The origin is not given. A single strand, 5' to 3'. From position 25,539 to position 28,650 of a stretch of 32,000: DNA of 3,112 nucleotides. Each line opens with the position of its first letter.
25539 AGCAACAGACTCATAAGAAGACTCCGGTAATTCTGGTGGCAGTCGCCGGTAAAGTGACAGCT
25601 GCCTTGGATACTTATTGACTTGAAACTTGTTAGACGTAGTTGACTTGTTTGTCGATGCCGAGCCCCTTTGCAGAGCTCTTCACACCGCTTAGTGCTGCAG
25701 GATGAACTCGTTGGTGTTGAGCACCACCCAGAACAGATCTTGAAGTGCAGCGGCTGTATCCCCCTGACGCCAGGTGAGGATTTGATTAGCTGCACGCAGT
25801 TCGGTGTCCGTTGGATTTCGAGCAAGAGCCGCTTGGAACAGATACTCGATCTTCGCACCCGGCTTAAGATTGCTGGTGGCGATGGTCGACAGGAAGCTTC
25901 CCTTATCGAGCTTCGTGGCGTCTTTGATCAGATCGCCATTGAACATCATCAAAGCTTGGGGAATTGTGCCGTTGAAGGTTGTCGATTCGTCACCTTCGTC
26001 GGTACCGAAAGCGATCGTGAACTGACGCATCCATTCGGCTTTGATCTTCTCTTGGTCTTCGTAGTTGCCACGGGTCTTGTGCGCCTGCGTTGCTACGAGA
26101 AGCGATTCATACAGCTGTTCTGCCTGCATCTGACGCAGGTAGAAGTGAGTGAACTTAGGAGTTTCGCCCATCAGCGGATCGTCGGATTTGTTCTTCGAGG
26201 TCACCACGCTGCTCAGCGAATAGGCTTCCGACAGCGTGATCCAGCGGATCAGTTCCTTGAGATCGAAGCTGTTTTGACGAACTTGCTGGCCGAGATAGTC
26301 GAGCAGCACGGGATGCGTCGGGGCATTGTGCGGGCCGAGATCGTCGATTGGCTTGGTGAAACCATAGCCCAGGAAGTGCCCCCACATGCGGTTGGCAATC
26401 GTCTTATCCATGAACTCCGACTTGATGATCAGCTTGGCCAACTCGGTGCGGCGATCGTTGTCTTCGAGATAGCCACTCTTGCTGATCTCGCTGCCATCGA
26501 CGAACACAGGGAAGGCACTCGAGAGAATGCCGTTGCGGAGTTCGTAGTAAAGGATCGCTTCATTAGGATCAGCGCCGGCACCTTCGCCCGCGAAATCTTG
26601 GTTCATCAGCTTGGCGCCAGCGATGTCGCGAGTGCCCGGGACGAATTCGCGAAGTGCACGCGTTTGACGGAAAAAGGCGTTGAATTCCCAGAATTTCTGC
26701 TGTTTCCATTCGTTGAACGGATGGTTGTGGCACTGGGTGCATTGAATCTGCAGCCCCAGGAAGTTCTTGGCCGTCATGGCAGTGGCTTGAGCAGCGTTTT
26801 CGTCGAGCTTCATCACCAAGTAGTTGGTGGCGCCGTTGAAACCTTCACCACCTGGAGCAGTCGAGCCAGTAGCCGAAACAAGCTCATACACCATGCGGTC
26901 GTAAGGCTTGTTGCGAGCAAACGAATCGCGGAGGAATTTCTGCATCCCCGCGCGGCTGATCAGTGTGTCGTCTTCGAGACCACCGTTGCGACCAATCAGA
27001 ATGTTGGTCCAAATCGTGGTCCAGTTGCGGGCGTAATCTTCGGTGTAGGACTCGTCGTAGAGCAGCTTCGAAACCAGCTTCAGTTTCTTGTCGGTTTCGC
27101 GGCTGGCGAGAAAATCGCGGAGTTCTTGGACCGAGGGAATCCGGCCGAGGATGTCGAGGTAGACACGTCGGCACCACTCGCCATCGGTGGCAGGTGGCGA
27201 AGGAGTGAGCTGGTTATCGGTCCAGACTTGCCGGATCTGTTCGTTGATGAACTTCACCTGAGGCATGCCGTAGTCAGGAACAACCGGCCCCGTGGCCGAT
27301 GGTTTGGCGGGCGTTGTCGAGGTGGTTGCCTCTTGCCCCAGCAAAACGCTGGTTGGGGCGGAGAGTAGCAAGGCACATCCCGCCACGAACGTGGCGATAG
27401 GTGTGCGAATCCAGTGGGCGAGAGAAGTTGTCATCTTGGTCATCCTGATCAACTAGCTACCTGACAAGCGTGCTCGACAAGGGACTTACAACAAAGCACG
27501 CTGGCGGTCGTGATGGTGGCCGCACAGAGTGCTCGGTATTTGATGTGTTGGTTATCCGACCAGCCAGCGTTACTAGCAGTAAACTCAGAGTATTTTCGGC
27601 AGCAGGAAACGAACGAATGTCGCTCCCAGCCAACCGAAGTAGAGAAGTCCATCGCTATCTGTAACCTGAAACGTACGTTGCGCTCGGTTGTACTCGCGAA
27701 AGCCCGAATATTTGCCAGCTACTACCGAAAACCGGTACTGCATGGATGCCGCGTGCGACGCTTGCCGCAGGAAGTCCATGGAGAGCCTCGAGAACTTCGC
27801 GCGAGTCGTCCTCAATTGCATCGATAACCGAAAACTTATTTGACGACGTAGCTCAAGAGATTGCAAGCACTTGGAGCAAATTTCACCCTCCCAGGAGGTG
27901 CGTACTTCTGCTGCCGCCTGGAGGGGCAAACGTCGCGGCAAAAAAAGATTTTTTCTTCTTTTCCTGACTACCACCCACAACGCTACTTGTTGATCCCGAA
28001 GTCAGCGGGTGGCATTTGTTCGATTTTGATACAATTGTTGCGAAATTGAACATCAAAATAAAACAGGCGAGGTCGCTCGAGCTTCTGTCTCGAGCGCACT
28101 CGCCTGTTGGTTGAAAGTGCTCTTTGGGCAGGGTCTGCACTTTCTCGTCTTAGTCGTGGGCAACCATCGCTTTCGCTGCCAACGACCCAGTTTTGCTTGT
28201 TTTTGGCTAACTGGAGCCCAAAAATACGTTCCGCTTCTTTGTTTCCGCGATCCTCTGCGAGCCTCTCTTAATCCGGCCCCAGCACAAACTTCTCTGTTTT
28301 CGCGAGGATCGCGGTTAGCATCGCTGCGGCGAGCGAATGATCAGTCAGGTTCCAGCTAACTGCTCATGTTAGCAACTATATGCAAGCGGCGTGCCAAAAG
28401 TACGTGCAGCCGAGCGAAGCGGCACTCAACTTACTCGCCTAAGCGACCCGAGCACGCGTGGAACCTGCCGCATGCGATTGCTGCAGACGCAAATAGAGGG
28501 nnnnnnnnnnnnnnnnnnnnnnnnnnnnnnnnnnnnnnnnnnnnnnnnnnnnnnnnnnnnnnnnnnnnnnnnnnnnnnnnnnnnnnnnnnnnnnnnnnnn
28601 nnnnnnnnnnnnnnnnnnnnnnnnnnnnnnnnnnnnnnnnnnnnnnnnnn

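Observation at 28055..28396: Canonical sigma-54 promoter motif plus a strong terminator delimit an orphan approx. 315-nt non-coding unit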

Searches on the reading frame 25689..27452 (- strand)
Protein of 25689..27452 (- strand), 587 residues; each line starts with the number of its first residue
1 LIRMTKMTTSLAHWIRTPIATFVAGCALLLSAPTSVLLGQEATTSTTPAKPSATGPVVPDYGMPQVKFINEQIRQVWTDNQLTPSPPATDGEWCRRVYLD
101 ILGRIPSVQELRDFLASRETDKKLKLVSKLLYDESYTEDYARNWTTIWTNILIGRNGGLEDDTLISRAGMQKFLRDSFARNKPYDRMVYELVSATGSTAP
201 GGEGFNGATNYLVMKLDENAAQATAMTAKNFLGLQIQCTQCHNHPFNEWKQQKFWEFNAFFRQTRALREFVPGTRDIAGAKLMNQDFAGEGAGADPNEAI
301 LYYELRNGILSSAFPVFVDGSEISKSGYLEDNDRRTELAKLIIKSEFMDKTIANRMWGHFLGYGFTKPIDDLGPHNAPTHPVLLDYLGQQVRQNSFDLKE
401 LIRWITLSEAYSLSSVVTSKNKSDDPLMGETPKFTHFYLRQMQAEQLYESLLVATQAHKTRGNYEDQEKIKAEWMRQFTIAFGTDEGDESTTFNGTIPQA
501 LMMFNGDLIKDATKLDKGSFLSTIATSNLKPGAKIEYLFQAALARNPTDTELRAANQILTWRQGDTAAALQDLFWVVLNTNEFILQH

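Call 9: search_protein_families(library=pfam, proteins=[window:25689-27452:-], max_evalue=0.01)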
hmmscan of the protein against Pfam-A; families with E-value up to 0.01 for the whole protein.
window:25689-27452:- (587 aa): 2 families
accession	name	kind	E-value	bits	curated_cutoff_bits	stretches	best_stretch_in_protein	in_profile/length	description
PF07583.16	PSCyt2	-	4.7e-47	161.1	29.8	1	69-265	2-208/209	Protein of unknown function (DUF1549)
PF07587.16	PSD1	-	6.2e-33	114.7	28.5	1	334-558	1-243/244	Protein of unknown function (DUF1553)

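Call 62: find_homologous_proteins(query=window:25692-27452:-, max_evalue=1e-120)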
Query window:25692-27452:- (587 aa): 4507 proteins with E <= 1e-120 among 8000 candidates; the best 120 are listed.
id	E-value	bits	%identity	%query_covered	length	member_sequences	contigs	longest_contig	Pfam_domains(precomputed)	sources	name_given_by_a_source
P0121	0.0e+0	1345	100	99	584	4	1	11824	PF07587.17,PF07583.17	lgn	-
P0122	0.0e+0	1148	90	92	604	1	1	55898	PF07587.17,PF07583.17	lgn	-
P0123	0.0e+0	1148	90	92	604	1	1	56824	PF07587.17,PF07583.17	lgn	-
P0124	0.0e+0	1052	80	96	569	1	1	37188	PF07587.17,PF07583.17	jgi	-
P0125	0.0e+0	1025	80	90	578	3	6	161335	PF07587.17,PF07583.17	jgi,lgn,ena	-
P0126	0.0e+0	1021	80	90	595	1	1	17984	PF07587.17,PF07583.17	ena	-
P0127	0.0e+0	1019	78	96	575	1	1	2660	PF07587.17,PF07583.17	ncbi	-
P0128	0.0e+0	1012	76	95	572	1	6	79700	PF07587.17,PF07583.17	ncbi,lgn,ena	-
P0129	0.0e+0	1010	76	96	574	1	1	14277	PF07587.17,PF07583.17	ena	-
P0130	2.2e-297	1005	75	96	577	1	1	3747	PF07587.17,PF07583.17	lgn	-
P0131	1.1e-295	1000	77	93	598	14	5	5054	PF07587.17,PF07583.17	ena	-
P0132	1.1e-293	993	74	96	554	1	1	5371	PF07587.17,PF07583.17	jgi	jgi:hypothetical protein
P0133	1.5e-293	993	75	96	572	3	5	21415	PF07587.17,PF07583.17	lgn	-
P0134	2.3e-293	992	75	97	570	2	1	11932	PF07587.17,PF07583.17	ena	-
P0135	3.8e-293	991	75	96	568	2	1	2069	PF07587.17,PF07583.17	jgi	jgi:hypothetical protein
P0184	3.2e-278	942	71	96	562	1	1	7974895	PF07587.17,PF07583.17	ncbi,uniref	ncbi:DUF1549 domain-containing protein [Anatilimnocola sp. NA78]|uniref:DUF1549 domain-containing pr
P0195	8.6e-276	934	69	96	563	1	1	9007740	PF07587.17,PF07583.17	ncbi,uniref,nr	ncbi:hypothetical protein ETAA8_05100 [Anatilimnocola aggregata]|uniref:DUF1549 domain-containing pr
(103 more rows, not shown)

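Call 63: find_encoding_contigs(protein=P0195, flank=4000, max_places=2)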
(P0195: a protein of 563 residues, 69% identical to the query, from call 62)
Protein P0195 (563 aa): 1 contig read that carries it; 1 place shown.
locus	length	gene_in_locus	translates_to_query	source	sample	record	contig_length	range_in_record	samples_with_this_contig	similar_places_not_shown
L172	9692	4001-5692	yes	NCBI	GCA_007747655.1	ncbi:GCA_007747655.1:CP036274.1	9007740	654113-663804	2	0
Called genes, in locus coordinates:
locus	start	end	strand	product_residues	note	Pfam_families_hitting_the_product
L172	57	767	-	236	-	-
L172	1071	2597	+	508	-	PF00069:Pkinase, PF07714:PK_Tyr_Ser-Thr, PF03109:ABC1 (weak)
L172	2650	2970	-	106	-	PF00893:Multi_Drug_Res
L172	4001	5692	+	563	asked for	PF07583:PSCyt2, PF07587:PSD1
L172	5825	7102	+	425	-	PF07394:DUF1501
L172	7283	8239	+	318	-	PF02289:MCH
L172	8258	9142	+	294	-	PF02655:ATP-grasp_3, PF08443:RimK, PF14398:ATPgrasp_YheCD (faint), PF02222:ATP-grasp (weak), PF02955:GSH-S_ATP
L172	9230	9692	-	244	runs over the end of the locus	PF10670:DUF4198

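Call 64: find_encoding_contigs(protein=P0184, flank=4000, max_places=2)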
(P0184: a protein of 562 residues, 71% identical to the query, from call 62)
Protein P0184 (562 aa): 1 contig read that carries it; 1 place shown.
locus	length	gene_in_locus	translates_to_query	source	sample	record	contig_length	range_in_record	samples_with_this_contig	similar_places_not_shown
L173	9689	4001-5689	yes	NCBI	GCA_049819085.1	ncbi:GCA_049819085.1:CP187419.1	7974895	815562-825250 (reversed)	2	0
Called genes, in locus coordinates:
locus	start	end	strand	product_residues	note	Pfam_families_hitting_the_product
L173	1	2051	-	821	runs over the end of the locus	-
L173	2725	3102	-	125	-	PF00893:Multi_Drug_Res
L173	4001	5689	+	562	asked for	PF07583:PSCyt2, PF07587:PSD1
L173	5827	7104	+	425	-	PF07394:DUF1501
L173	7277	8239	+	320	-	PF02289:MCH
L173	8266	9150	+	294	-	PF02655:ATP-grasp_3, PF08443:RimK, PF14398:ATPgrasp_YheCD (faint), PF02222:ATP-grasp (weak), PF02955:GSH-S_ATP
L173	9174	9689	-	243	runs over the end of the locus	PF10670:DUF4198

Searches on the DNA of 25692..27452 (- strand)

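Call 77: search_rna_families(source=L172, start=3150, end=3560, threshold=evalue, max_evalue=10)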
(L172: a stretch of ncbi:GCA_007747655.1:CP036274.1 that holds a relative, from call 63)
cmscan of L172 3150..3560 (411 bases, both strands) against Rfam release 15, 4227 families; matches with E-value up to 10: 7.
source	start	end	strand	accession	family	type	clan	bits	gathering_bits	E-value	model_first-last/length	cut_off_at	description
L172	3426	3465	-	RF00260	HepC_CRE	Cis-reg;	-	20.6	140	0.0026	9-48/176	no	Hepatitis C virus (HCV) cis-acting replication element (CRE)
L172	3421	3468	-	RF03832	mir-H4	Gene; miRNA;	-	19.5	90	1.4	1-76/76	no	mir-H4 microRNA precursor family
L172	3424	3465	-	RF03221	mir-6715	Gene; miRNA;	-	18.8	82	0.64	1-57/57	no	mir-6715 microRNA precursor family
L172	3427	3464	+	RF04102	MIR6457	Gene; miRNA;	-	18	140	0.54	1-177/177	no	MIR6457 microRNA precursor family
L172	3427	3464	+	RF00711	mir-449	Gene; miRNA;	CL00087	16.6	60.4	0.78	1-86/86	no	mir-449 microRNA precursor family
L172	3423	3507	-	RF01244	snR4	Gene; snRNA; snoRNA; CD-box;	-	13.1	37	4.7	35-122/187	no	Small nucleolar RNA snR4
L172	3373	3512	-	RF00457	IRES_mnt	Cis-reg; IRES;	-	12.6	100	0.63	1-203/203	no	Mnt IRES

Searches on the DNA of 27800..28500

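Call 4: search_rna_families(source=window, start=27800, end=28500, threshold=evalue, max_evalue=10, show_alignments=3)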
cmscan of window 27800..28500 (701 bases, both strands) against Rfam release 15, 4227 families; matches with E-value up to 10: 5.
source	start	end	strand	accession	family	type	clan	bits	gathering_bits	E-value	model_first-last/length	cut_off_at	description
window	28057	28211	-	RF00616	LhrC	Gene; sRNA;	CL00114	18.6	110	4.3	1-111/111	no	Listeria LhrC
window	27977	28105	+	RF01822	RsaJ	Gene; sRNA;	-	17.7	100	0.09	1-287/287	no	RNA Staph. aureus A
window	28062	28108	-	RF04167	mir-1972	Gene; miRNA;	-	17.2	90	2.3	1-81/81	no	mir-1972 microRNA precursor family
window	28293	28313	-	RF01111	SBWMV2_UPD-PKk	Cis-reg;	-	15.5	35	4.9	1-21/21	no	Pseudoknot of upstream pseudoknot domain (UPD) of the 3'UTR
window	28063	28109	+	RF03688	mir-3045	Gene; miRNA;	-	14.3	90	9.8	1-75/75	no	mir-3045 microRNA precursor family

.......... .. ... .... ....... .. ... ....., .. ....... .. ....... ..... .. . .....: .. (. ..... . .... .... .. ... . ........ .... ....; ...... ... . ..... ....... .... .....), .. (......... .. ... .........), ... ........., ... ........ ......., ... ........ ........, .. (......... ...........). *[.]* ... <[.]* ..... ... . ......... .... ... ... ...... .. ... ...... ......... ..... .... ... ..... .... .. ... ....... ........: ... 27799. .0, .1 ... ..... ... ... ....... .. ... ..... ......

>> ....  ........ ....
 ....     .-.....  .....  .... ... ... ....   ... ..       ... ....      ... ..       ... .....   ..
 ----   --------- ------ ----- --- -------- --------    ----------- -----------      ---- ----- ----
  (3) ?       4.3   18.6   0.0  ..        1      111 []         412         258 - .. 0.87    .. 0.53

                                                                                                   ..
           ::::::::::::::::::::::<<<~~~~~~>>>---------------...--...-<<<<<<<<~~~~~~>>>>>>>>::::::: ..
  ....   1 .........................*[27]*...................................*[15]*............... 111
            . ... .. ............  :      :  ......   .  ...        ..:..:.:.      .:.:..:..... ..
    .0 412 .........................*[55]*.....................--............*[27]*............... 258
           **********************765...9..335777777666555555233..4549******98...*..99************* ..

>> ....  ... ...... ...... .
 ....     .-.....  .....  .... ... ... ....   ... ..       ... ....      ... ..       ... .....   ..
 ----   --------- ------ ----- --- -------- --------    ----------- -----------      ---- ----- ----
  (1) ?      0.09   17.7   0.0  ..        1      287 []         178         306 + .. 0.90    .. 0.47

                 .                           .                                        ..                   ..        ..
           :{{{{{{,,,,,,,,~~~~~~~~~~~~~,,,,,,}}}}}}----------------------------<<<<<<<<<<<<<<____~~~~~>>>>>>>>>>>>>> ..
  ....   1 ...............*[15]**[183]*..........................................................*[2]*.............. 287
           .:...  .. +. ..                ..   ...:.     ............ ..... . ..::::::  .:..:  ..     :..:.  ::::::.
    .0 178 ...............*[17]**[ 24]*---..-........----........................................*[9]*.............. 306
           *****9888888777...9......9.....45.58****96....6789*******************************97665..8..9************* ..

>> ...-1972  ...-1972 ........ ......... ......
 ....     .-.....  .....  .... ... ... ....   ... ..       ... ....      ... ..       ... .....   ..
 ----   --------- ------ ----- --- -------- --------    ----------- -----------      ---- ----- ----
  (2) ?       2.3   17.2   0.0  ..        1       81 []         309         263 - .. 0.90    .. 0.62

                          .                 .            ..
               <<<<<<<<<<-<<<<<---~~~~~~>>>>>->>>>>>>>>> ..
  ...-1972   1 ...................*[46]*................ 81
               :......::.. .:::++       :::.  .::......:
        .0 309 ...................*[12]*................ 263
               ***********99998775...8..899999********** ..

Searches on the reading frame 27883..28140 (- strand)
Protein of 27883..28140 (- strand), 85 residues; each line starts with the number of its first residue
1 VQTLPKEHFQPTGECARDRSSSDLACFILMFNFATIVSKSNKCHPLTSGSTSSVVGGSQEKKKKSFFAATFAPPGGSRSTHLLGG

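Call 9: search_protein_families(library=pfam, proteins=[window:27883-28140:-], max_evalue=0.01)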
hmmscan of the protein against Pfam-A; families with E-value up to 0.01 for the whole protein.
window:27883-28140:- (85 aa): 0 families
